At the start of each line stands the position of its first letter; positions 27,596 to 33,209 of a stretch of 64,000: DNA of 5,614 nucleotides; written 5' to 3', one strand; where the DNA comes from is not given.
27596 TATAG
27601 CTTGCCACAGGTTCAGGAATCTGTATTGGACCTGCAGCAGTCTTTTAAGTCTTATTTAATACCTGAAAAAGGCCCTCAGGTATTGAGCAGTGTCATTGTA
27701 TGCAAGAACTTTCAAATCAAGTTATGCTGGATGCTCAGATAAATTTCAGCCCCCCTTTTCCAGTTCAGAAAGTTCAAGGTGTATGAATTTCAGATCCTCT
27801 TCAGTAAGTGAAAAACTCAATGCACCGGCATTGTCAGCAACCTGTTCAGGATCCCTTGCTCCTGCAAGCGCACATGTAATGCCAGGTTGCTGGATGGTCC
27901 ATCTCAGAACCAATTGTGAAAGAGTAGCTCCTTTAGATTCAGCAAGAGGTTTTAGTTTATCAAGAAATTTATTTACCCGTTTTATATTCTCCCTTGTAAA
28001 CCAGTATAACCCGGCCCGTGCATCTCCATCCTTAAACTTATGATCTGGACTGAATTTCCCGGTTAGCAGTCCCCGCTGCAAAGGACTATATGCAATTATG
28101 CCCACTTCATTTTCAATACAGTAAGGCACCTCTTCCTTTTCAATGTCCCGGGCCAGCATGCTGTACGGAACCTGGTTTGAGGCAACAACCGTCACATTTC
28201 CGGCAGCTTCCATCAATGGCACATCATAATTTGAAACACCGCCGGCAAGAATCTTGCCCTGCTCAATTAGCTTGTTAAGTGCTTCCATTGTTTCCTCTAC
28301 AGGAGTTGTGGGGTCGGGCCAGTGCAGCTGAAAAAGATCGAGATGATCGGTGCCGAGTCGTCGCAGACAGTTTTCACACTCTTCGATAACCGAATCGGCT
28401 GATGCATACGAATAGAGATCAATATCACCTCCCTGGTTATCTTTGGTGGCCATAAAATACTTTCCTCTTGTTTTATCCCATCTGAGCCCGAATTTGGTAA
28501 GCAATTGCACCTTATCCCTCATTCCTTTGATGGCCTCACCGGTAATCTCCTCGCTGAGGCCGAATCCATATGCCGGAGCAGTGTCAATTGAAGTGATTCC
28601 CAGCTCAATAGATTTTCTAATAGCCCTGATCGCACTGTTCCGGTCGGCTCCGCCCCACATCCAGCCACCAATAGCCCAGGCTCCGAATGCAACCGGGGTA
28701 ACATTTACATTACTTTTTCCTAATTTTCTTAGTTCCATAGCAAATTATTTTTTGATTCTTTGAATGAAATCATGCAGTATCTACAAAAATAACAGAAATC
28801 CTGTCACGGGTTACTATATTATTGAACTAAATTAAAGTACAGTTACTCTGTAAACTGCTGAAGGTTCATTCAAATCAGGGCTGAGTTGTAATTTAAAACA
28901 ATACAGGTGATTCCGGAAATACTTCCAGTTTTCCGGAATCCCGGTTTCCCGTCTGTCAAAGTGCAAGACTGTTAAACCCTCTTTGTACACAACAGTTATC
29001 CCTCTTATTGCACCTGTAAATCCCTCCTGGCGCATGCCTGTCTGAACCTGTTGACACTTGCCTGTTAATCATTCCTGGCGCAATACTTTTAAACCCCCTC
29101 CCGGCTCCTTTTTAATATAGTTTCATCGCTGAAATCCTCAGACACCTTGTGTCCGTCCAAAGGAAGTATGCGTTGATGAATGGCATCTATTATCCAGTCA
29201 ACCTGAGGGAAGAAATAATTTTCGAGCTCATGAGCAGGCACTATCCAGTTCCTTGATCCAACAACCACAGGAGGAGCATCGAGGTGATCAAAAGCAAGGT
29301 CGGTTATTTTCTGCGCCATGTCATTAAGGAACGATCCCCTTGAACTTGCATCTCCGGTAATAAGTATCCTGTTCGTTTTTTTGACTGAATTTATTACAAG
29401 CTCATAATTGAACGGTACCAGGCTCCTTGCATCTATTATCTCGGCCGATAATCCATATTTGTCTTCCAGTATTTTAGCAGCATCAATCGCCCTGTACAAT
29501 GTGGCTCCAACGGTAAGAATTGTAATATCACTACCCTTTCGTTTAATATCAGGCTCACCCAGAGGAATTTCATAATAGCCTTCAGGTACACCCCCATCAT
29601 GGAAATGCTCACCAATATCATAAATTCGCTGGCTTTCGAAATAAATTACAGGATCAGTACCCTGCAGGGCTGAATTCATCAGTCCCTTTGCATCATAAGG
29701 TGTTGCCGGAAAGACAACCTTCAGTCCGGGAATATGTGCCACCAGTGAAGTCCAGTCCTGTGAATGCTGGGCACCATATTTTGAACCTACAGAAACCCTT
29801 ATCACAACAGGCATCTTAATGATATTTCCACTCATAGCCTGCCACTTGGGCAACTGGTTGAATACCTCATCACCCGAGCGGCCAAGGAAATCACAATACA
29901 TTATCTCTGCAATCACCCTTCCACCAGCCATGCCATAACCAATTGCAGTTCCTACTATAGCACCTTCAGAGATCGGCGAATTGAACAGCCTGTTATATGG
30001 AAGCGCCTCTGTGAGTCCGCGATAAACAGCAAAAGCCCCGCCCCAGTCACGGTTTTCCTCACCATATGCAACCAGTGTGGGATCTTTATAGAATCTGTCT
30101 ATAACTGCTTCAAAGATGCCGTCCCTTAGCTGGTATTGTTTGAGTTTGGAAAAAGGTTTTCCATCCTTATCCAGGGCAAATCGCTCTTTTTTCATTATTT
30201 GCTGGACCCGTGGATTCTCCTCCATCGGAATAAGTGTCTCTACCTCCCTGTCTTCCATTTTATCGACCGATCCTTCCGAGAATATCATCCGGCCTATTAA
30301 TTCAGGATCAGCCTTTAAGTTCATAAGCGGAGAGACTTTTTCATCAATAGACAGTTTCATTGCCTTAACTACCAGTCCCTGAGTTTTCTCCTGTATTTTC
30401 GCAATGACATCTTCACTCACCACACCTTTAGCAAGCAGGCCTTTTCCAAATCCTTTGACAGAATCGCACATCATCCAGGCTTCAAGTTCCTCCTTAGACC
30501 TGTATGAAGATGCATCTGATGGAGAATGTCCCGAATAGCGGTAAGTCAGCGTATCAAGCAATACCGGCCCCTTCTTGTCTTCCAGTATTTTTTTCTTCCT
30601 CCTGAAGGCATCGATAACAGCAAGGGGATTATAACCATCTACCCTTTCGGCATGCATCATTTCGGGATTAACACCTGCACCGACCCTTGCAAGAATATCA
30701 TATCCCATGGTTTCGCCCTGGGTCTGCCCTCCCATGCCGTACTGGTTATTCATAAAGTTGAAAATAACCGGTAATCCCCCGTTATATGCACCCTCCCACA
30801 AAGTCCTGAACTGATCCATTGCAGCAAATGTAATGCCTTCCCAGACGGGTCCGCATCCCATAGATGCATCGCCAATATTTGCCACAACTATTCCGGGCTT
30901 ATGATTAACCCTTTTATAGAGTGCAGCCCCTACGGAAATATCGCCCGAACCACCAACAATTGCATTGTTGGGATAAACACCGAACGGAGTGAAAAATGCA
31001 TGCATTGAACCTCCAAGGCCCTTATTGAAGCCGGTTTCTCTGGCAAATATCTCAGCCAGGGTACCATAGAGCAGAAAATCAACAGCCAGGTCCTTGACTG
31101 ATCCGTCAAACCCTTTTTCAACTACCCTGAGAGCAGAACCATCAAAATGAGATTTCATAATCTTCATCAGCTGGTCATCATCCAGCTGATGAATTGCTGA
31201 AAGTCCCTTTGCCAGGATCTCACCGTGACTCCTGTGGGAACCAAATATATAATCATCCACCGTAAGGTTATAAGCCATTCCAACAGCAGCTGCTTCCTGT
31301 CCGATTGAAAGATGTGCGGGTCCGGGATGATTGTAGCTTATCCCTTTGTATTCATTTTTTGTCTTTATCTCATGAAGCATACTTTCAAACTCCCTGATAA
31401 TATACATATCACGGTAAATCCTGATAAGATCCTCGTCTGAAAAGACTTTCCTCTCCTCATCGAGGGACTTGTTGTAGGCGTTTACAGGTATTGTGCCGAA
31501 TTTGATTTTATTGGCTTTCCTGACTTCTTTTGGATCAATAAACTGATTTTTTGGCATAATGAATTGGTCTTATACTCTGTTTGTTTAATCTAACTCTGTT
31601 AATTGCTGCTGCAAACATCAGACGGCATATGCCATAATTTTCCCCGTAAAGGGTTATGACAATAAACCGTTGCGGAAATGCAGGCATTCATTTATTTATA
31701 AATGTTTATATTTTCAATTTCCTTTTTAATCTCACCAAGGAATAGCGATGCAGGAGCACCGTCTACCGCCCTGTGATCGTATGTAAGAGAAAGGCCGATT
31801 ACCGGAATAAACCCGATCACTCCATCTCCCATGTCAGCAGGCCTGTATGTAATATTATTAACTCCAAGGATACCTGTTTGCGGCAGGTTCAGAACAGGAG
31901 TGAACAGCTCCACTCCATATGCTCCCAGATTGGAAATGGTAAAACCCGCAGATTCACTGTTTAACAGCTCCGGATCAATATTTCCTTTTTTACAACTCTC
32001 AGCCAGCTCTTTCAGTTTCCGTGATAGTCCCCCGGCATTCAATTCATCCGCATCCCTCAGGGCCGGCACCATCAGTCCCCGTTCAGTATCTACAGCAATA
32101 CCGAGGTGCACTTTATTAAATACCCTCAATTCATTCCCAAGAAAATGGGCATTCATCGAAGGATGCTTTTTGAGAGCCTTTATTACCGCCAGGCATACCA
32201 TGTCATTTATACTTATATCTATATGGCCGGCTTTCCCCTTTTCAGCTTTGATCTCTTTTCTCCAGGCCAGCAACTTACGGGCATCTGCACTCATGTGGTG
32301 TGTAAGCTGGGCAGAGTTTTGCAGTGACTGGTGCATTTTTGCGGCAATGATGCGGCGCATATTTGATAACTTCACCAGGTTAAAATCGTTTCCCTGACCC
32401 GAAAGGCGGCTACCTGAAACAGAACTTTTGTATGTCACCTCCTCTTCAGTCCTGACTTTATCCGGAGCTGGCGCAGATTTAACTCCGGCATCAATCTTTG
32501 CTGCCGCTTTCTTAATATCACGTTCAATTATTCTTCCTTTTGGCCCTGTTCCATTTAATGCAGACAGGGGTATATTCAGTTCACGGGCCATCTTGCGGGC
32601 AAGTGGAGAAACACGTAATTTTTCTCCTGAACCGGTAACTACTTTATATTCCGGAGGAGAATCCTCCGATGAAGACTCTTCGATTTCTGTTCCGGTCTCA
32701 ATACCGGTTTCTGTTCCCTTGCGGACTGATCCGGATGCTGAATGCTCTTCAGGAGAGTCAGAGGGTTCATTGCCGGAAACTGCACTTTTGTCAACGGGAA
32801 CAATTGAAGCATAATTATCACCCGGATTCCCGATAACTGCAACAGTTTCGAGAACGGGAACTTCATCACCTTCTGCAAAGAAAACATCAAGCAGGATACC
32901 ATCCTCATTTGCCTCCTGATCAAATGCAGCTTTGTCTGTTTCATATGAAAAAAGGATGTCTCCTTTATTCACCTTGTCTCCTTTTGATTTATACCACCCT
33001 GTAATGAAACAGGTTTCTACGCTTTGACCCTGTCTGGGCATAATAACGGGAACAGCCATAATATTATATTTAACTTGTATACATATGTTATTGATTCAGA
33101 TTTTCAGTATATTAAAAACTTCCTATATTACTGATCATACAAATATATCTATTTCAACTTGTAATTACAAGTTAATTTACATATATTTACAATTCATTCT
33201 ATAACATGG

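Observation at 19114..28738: Rhamnose-like 6-deoxyhexose cluster without a recognisable rhamnulokinase and with non-canonical extra enzymes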

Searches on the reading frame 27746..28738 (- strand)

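Call 3: search_protein_families(library=pfam, proteins=[window:27746-28738:-])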
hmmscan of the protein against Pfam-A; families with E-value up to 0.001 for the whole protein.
window:27746-28738:- (330 aa): 1 family
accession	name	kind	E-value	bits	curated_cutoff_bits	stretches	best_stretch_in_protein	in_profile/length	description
PF00248.27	Aldo_ket_red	-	5.4e-69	232.9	24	1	16-317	2-284/291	Aldo/keto reductase family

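Call 4: search_protein_families(library=ncbifam, proteins=[window:27746-28738:-])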
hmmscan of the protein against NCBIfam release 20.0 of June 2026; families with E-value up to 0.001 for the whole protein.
window:27746-28738:- (330 aa): 7 families
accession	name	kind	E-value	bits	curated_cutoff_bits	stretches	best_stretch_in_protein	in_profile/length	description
NF049922.1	MethglyxlRedYdjG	equivalog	3.2e-73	246.6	550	1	1-322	1-320/326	NADH-dependent methylglyoxal reductase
TIGR01293.1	Kv_beta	subfamily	7.6e-27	94.2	365.4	1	1-309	1-303/319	voltage-dependent potassium channel subunit beta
NF007388.0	PRK09912.1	subfamily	4.9e-26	91.5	448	1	1-319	13-328/346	L-glyceraldehyde 3-phosphate reductase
NF007912.0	PRK10625.1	equivalog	5.3e-19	68.8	415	1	115-318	108-333/346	NADP(H)-dependent aldo-keto reductase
NF007695.0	PRK10376.1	subfamily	1.2e-17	63.9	280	1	11-200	15-196/290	oxidoreductase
NF008377.0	PRK11172.1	equivalog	5.4e-17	61.9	327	1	36-223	18-184/267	2,5-didehydrogluconate reductase DkgB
NF008598.0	PRK11565.1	equivalog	1.9e-12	46.9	425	1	28-191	23-162/275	2,5-didehydrogluconate reductase DkgA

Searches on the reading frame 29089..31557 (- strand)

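Call 7: search_protein_families(library=pfam, proteins=[window:29089-31557:-])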
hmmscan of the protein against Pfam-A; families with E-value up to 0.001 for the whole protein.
window:29089-31557:- (822 aa): 3 families
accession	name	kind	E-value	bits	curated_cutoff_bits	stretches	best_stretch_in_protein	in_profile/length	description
PF00676.26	E1_dh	-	5.7e-44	150.7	22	2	166-407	65-295/300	Dehydrogenase E1 component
PF02779.29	Transket_pyr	-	3e-26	92.6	27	1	475-645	3-171/174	Transketolase, pyrimidine binding domain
PF02780.25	Transketolase_C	-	2.5e-25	89.2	25.9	1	670-787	4-122/124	Transketolase, C-terminal domain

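Call 50: search_protein_families(library=ncbifam, max_evalue=1e-10, proteins=[window:29089-31557:-])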
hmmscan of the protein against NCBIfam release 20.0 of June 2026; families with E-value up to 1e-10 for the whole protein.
window:29089-31557:- (822 aa): 7 families
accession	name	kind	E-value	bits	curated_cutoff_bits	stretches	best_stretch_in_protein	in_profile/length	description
NF006667.0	PRK09212.1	subfamily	1.4e-69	234.5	321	1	474-796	3-322/327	pyruvate dehydrogenase complex E1 component subunit beta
NF008854.0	PRK11892.1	equivalog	2.2e-66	224.5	454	1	444-795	111-460/464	pyruvate dehydrogenase complex E1 component subunit beta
TIGR03182.1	PDH_E1_alph_y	equivalog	2.2e-57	194.4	393.85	2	163-414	74-309/315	pyruvate dehydrogenase (acetyl-transferring) E1 component subunit alpha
TIGR03181.1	PDH_E1_alph_x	equivalog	2.9e-34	118.5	411.35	1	193-402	116-310/341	pyruvate dehydrogenase (acetyl-transferring) E1 component subunit alpha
NF004559.0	PRK05899.2-5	equivalog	2e-17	62.7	488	1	469-753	312-580/627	transketolase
TIGR00204.1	dxs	equivalog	1.3e-13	50.4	465.95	1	515-748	346-566/616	1-deoxy-D-xylulose-5-phosphate synthase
NF008968.0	PRK12315.1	subfamily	8.6e-12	44.1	510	0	522-748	321-534/582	1-deoxy-D-xylulose-5-phosphate synthase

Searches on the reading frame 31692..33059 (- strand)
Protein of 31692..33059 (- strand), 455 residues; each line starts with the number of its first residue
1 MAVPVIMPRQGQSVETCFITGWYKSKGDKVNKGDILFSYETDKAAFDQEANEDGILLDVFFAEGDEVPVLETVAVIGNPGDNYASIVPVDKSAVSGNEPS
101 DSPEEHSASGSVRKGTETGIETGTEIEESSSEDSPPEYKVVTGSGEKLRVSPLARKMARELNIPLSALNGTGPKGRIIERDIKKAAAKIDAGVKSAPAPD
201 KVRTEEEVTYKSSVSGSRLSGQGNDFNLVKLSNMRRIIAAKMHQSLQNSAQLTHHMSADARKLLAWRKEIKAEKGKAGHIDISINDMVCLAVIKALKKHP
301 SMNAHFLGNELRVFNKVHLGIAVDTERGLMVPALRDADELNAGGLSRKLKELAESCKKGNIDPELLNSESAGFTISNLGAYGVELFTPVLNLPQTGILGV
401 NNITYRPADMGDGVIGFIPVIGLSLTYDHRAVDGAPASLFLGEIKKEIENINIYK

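Call 7: search_protein_families(library=pfam, proteins=[window:31692-33059:-])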
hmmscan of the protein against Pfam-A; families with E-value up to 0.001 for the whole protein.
window:31692-33059:- (455 aa): 3 families
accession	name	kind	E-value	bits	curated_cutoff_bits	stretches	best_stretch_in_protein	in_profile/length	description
PF00198.28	2-oxoacid_dh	-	7.4e-64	215.8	23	1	226-452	4-228/232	2-oxoacid dehydrogenases acyltransferase (catalytic domain)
PF02817.22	E3_binding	-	1.8e-14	54.1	23.7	1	150-182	3-35/36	e3 binding domain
PF00364.28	Biotin_lipoyl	-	3.5e-11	43.2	22.1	1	5-76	3-73/73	Biotin-requiring enzyme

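Call 50: search_protein_families(library=ncbifam, max_evalue=1e-10, proteins=[window:31692-33059:-])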
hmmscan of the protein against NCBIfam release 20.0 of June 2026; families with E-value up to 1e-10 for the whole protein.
window:31692-33059:- (455 aa): 11 families
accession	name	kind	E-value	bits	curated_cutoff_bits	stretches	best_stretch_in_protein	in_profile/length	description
TIGR01349.1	PDHac_trf_mito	equivalog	9.8e-83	278.7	445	1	5-450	2-431/437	pyruvate dehydrogenase complex dihydrolipoamide acetyltransferase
NF008814.0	PRK11854.1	equivalog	2.5e-73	247.6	722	1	5-452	210-633/637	pyruvate dehydrogenase complex dihydrolipoyllysine-residue acetyltransferase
TIGR02927.1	SucB_Actino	equivalog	1.4e-72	245.4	423.45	1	2-452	126-572/579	2-oxoglutarate dehydrogenase, E2 component, dihydrolipoamide succinyltransferase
NF004309.0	PRK05704.1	equivalog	2.9e-69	234.4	449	1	2-450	2-400/408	2-oxoglutarate dehydrogenase complex dihydrolipoyllysine-residue succinyltransferase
TIGR01347.1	sucB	equivalog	3.3e-63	214.3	378.65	1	5-451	3-397/404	dihydrolipoyllysine-residue succinyltransferase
TIGR01348.1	PDHac_trf_long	equivalog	2.2e-53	181.7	552.1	1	25-451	177-582/587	dihydrolipoyllysine-residue acetyltransferase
NF011416.0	PRK14843.1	equivalog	2.8e-47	161.3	429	1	146-450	47-341/347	dihydrolipoamide acetyltransferase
NF008815.0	PRK11857.1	equivalog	4.3e-41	141.3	378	1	147-453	3-304/308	dihydrolipoamide acetyltransferase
NF008907.0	PRK12270.1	equivalog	2.8e-22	78.4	878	1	188-448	90-361/1241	multifunctional oxoglutarate decarboxylase/oxoglutarate dehydrogenase thiamine pyrophosphate-binding subunit/dihydrolipoyllysine-residue suc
NF011457.0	PRK14875.1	equivalog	2.3e-20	72.9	307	1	2-204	3-123/372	acetoin dehydrogenase dihydrolipoyllysine-residue acetyltransferase subunit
NF008854.0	PRK11892.1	equivalog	4.7e-14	51.9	454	1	1-142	1-141/464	pyruvate dehydrogenase complex E1 component subunit beta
